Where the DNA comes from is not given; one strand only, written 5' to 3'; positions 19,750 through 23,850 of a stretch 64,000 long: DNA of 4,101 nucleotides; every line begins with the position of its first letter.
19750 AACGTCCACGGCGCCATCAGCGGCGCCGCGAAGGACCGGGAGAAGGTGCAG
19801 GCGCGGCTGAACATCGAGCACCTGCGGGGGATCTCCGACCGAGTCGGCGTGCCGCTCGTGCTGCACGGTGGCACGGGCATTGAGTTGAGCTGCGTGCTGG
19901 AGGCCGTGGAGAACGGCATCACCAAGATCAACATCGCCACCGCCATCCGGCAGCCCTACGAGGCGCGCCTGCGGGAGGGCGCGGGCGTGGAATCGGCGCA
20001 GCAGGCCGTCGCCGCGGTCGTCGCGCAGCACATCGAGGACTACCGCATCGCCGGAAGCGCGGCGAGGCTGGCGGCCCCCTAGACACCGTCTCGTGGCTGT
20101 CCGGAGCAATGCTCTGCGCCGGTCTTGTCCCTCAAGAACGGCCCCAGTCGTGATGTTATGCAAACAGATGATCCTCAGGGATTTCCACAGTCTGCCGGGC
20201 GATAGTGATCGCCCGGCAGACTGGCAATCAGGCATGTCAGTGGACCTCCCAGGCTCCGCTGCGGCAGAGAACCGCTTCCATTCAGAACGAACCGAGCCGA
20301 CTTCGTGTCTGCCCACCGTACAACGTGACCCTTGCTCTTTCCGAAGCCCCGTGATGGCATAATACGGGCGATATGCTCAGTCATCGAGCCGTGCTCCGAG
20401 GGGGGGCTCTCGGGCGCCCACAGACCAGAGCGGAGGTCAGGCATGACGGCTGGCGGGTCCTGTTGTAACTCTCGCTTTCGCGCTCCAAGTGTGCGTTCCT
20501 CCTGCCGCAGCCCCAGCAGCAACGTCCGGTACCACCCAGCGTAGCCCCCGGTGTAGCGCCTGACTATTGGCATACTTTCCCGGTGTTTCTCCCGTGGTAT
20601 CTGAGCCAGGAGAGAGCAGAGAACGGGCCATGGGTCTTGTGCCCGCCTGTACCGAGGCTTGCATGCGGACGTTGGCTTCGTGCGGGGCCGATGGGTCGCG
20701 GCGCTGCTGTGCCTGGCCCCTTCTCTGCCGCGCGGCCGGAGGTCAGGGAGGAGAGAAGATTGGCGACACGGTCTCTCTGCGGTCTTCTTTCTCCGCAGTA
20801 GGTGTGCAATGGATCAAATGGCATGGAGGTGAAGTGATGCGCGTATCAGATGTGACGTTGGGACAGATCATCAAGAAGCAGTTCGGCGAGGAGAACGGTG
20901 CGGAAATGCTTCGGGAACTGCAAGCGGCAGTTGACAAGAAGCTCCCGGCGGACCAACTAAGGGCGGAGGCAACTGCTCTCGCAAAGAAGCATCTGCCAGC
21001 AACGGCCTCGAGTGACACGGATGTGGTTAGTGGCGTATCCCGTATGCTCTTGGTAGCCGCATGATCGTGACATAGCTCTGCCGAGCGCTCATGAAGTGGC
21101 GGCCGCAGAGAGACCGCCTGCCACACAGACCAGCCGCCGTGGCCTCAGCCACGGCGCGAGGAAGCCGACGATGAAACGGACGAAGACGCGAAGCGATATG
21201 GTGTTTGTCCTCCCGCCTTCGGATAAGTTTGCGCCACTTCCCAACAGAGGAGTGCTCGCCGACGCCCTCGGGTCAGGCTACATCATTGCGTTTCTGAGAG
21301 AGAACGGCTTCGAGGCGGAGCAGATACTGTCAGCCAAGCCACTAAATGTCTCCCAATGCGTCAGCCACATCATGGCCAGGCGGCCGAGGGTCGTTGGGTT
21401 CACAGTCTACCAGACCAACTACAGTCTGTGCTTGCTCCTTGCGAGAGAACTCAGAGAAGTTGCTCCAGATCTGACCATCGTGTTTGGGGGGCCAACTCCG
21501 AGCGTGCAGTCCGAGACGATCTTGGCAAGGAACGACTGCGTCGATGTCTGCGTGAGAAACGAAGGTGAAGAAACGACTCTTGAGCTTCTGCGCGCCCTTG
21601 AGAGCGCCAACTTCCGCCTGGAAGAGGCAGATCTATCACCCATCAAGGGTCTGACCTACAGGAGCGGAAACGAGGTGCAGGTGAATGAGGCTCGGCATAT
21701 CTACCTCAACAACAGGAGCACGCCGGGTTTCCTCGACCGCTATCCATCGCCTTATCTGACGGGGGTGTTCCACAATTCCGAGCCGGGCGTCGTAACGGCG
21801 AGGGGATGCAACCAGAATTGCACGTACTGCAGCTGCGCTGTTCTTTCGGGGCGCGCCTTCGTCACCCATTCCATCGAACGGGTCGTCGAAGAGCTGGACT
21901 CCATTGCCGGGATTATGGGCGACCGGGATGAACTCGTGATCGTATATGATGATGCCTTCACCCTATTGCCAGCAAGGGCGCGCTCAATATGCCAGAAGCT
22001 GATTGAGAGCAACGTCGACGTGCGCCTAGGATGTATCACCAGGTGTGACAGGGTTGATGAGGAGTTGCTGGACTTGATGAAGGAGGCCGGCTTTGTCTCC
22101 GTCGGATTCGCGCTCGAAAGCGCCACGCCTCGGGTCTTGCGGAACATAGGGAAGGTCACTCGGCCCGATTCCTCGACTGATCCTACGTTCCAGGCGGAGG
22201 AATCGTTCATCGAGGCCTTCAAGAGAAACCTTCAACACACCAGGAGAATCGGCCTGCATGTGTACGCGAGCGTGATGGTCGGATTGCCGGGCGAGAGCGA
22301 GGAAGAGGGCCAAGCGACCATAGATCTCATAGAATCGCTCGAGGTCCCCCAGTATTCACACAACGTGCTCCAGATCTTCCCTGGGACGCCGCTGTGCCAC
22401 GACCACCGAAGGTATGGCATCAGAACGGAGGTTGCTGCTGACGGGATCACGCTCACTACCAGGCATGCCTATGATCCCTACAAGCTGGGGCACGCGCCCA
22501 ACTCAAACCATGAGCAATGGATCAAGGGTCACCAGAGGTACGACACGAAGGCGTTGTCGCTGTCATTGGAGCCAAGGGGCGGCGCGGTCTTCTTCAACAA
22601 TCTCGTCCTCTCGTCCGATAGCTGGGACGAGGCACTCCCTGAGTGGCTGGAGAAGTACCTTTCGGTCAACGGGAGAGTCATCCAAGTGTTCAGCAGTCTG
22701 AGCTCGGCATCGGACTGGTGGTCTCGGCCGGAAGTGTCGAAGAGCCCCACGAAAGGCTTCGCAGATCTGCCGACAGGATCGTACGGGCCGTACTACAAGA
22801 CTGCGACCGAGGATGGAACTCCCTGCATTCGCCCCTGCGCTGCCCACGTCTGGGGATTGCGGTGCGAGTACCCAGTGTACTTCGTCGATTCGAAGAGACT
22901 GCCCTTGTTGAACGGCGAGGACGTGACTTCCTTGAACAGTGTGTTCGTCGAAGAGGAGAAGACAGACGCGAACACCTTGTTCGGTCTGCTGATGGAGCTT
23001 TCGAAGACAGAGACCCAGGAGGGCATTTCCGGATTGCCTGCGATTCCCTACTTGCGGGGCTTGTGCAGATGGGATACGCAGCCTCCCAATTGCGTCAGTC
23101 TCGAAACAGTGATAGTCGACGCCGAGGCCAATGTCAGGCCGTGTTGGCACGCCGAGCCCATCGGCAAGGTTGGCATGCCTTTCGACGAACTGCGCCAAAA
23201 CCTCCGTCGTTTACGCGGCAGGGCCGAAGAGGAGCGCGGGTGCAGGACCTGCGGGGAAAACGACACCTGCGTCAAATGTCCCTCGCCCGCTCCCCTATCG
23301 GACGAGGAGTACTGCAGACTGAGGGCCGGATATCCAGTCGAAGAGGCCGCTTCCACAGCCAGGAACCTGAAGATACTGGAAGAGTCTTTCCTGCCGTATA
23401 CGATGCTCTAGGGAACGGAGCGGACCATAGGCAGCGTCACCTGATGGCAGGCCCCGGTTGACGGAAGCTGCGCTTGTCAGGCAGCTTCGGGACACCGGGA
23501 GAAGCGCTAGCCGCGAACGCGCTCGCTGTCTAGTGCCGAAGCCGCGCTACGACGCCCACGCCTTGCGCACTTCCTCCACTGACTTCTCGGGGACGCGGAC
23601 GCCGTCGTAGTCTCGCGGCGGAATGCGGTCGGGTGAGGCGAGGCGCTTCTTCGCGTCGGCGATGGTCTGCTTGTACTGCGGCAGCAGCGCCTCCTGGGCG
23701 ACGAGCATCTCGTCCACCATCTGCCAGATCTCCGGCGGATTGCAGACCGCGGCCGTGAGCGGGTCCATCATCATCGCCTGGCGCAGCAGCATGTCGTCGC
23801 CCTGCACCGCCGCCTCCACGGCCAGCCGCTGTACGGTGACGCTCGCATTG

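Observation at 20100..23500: Low-GC island with a B12-binding radical SAM / SPASM-like enzyme and an adjacent small ORF: candidate peptide-modification (RiPP-like) cassette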

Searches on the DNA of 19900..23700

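Call 11: search_rna_families(source=window, start=19900, end=23700, threshold=evalue, max_evalue=1)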
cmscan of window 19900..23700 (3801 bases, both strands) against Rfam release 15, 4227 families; matches with E-value up to 1: 1.
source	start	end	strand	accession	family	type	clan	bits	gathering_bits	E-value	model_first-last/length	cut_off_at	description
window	20177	20230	-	RF03268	mir-1911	Gene; miRNA;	-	22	88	0.32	1-59/59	no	mir-1911 microRNA precursor family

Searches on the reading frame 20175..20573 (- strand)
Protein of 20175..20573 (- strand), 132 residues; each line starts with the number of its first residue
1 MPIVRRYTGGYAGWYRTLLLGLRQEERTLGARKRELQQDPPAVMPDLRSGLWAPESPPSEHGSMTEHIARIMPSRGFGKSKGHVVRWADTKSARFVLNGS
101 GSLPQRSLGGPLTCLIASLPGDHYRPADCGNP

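Call 7: search_protein_families(library=pfam, proteins=[window:20175-20573:-], max_evalue=0.01)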
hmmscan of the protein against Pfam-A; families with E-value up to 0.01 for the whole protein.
window:20175-20573:- (132 aa): 0 families

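Call 8: search_protein_families(library=ncbifam, proteins=[window:20175-20573:-], max_evalue=0.01)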
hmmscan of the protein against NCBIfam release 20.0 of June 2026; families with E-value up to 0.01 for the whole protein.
window:20175-20573:- (132 aa): 0 families

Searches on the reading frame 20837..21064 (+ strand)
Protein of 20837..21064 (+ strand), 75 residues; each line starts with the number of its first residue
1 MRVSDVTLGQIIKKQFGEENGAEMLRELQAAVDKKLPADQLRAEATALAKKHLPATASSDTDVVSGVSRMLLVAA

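Call 7: search_protein_families(library=pfam, proteins=[window:20837-21064:+], max_evalue=0.01)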
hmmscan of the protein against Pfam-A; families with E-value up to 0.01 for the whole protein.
window:20837-21064:+ (75 aa): 0 families

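Call 8: search_protein_families(library=ncbifam, proteins=[window:20837-21064:+], max_evalue=0.01)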
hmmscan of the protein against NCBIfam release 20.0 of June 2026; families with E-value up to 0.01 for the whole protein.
window:20837-21064:+ (75 aa): 0 families

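Call 24: find_homologous_proteins(query=window:20837-21064:+, max_evalue=10)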
Query window:20837-21064:+ (75 aa): 1 proteins with E <= 10 among 3 candidates.
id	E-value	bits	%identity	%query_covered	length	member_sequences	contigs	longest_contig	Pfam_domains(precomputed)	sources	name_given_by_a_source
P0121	4.9e-38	145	100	100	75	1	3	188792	-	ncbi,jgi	jgi:hypothetical protein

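Call 42: search_protein_families(library=ncbifam, alignment_id=A2, max_evalue=0.1)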
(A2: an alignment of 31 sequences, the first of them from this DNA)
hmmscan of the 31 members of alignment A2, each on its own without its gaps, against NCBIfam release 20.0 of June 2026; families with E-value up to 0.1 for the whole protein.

A. member 1, seq(75 aa): 0 families

B. families by the number of members that match (of 31 scanned): 18 families
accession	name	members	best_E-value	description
NF033723.0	S2_P23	1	0.0077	S2/P23 family protein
NF010247.0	PRK13694.1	1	0.0084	hypothetical protein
TIGR00323.1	eIF-6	1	0.023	translation initiation factor IF-6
TIGR00491.2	aIF-2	1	0.028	translation initiation factor IF-2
NF002813.0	PRK02958.1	1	0.029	Sec-independent protein translocase subunit TatA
NF045708.1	seleno_TsoC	1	0.031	NEPxGxxU motif selenoprotein TsoC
TIGR03351.1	PhnX-like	1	0.041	phosphonatase-like hydrolase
NF010733.0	PRK14135.1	1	0.042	recombination regulator RecX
NF047625.1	AcylSulfactDhSauS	1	0.045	acylating sulfoacetaldehyde dehydrogenase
NF058591.1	archaellum_scaf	1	0.048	archaellum flagellar motor scaffold protein FlaX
NF042998.1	bglucokin_BglK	1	0.048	beta-glucoside kinase BglK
NF041843.1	EpsY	1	0.05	exopolysaccharide export protein EpsY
TIGR00659.1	TIGR00659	1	0.061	CidB/LrgB family autolysis modulator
NF007772.0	PRK10458.1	1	0.062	DNA cytosine methylase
NF040817.1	GdhA_Arch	1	0.067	glutamate dehydrogenase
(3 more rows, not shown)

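Call 43: search_protein_families(library=pfam, alignment_id=A2, max_evalue=0.1)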
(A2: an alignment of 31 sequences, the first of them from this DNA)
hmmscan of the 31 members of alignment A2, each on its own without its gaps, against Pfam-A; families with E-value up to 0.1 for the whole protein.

A. member 1, seq(75 aa): 0 families

B. families by the number of members that match (of 31 scanned): 24 families
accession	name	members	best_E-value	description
PF02953.20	zf-Tim10_DDP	3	0.0052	Tim10/DDP family zinc finger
PF14842.11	FliG_N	2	0.0034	FliG N-terminal domain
PF13767.11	DUF4168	1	8.2e-05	Domain of unknown function (DUF4168)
PF17867.7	AAA_lid_7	1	0.0028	Midasin AAA lid domain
PF05811.18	DUF842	1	0.0039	Eukaryotic protein of unknown function (DUF842)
PF03398.19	Ist1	1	0.0041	Regulator of Vps4 activity in the MVB pathway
PF12836.13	HHH_3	1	0.0052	Helix-hairpin-helix motif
PF11867.13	T1RH-like_C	1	0.012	Type I restriction enzyme HindI endonuclease subunit-like, C-terminal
PF13623.11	SurA_N_2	1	0.019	SurA-like N-terminal domain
PF04702.17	Vicilin_N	1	0.02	Vicilin N terminal region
PF14584.11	DUF4446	1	0.027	Protein of unknown function (DUF4446)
PF11437.13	Vanabin-2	1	0.032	Vanadium-binding protein 2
PF19518.5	RhoGAP_pG1_pG2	1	0.037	p190RhoGAP, pG1 and pG2 domains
PF25611.1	KCTD_C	1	0.052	KCTD C-terminal domain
PF19891.5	DUF6364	1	0.053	Family of unknown function (DUF6364)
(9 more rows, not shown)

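Call 55: find_homologous_proteins(query=A2, max_evalue=0.01)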
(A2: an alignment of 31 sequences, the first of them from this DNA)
Query A2 (31 sequences) (75 aa, profile of the alignment): 16 proteins with E <= 0.01 among 604 candidates.
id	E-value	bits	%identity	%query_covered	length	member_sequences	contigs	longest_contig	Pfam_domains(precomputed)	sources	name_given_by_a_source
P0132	1.2e-18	85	-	-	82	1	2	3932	-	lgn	-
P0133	2.2e-18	84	-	-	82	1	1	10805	-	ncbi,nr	ncbi:MAG: hypothetical protein HWN81_14585 [Candidatus Lokiarchaeota archaeon]|nr:hypothetical prote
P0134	8.6e-18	82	-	-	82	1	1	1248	-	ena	-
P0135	7.9e-17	79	-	-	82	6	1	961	-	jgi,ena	-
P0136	1.1e-16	79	-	-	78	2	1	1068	-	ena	-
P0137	1.6e-16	78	-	-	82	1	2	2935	-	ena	-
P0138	4.4e-16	77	-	-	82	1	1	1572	-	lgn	-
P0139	4.5e-16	77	-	-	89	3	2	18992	-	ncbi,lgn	-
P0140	1.5e-13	68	-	-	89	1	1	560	-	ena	-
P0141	1.7e-13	68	35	23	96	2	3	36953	-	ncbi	ncbi:MAG: hypothetical protein ACFFCY_12180 [Promethearchaeota archaeon]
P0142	4.1e-13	67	-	-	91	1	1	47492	-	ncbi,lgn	ncbi:MAG: hypothetical protein ACFE9S_03760 [Candidatus Hermodarchaeota archaeon]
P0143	6.1e-13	66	-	-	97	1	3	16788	-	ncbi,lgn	ncbi:MAG: hypothetical protein ACFE9C_08165 [Candidatus Hodarchaeota archaeon]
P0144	1.6e-12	65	-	-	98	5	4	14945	-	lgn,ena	-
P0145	5.4e-12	63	25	53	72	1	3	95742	-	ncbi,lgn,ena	-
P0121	2.9e-11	61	100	100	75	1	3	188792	-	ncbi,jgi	jgi:hypothetical protein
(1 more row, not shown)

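Call 62: search_protein_representatives(alignment_id=A3)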
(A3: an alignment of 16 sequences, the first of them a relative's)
Query: 16 sequences, 82 profile positions. Proteins with E-value up to 0.001 (for the whole library): 42; up to 1e-10: 18; up to 1e-30: 0. The best 42 are listed.
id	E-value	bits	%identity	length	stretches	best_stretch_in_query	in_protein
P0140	3.9e-26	107.1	-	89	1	2-82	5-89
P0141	3.4e-24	100.9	-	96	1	1-82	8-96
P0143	1.1e-23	99.3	-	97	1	6-82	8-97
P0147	1.3e-22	95.8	-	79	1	3-82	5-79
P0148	6.1e-20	87.2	-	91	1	2-82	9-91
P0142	5.9e-19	84.1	-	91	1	1-82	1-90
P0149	8.0e-19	83.7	-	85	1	4-82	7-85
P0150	6.8e-18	80.7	-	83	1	5-82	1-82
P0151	1.5e-16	76.4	-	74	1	9-82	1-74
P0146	2.1e-16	75.9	-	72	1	8-82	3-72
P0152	1.4e-14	70.1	-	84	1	1-82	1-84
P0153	4.4e-14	68.5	-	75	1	1-82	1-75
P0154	4.8e-14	68.3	-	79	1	9-82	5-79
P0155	2.4e-13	66.1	-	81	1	6-82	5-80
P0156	2.2e-12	63.0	-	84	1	5-81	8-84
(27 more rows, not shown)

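Call 86: find_encoding_contigs(protein=P0129, flank=8000, max_places=4)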
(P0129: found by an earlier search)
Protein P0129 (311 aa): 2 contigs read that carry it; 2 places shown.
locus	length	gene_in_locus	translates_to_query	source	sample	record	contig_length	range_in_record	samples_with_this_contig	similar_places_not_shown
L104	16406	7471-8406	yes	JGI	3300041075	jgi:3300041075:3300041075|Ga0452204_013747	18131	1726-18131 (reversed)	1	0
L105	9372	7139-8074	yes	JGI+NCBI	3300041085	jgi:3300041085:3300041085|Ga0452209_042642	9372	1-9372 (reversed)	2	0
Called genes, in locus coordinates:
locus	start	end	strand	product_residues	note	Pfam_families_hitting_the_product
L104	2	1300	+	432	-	?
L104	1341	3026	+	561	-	PF00370:FGGY_N, PF02782:FGGY_C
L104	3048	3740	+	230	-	PF00596:Aldolase_II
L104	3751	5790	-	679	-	PF02449:Glyco_hydro_42, PF02836:Glyco_hydro_2_C (faint), PF08532:Glyco_hydro_42M, PF08533:Glyco_hydro_42C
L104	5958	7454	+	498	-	PF00370:FGGY_N, PF02782:FGGY_C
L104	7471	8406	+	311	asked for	PF01116:F_bP_aldolase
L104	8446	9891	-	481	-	PF02056:Glyco_hydro_4, PF11975:Glyco_hydro_4C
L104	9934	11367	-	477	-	PF06253:MTTB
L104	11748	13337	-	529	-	PF01047:MarR (faint), PF08100:Dimerisation (faint), PF09339:HTH_IclR (weak), PF12802:MarR_2 (faint), PF01614:IclR_C, PF09339:HTH_IclR, PF01614:IclR_C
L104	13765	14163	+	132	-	-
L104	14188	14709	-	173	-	PF00881:Nitroreductase, PF14512:TM1586_NiRdase (weak)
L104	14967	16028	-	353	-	-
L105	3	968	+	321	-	?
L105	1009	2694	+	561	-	PF00370:FGGY_N, PF02782:FGGY_C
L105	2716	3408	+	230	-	PF00596:Aldolase_II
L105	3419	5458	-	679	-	PF02449:Glyco_hydro_42, PF02836:Glyco_hydro_2_C (faint), PF08532:Glyco_hydro_42M, PF08533:Glyco_hydro_42C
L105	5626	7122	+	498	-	PF00370:FGGY_N, PF02782:FGGY_C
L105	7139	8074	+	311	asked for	PF01116:F_bP_aldolase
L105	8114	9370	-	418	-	?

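Call 87: find_encoding_contigs(protein=P0126, flank=8000, max_places=4)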
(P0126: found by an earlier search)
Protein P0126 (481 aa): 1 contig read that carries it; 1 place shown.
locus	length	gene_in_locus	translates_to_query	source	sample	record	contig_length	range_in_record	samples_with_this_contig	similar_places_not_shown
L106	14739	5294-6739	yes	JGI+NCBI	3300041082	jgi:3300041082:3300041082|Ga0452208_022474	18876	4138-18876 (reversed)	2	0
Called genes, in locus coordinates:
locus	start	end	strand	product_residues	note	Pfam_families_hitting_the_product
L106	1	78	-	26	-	?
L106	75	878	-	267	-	-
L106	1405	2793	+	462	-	PF01565:FAD_binding_4, PF08031:BBE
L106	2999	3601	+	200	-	PF00300:His_Phos_1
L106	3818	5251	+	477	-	PF06253:MTTB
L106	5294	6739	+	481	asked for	PF02056:Glyco_hydro_4, PF11975:Glyco_hydro_4C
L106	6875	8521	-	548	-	PF04055:Radical_SAM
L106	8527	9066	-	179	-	PF02310:B12-binding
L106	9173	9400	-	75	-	-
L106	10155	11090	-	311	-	PF01116:F_bP_aldolase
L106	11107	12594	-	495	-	PF00370:FGGY_N, PF02782:FGGY_C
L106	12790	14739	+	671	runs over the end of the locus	PF02449:Glyco_hydro_42, PF02836:Glyco_hydro_2_C (weak), PF08532:Glyco_hydro_42M, PF08533:Glyco_hydro_42C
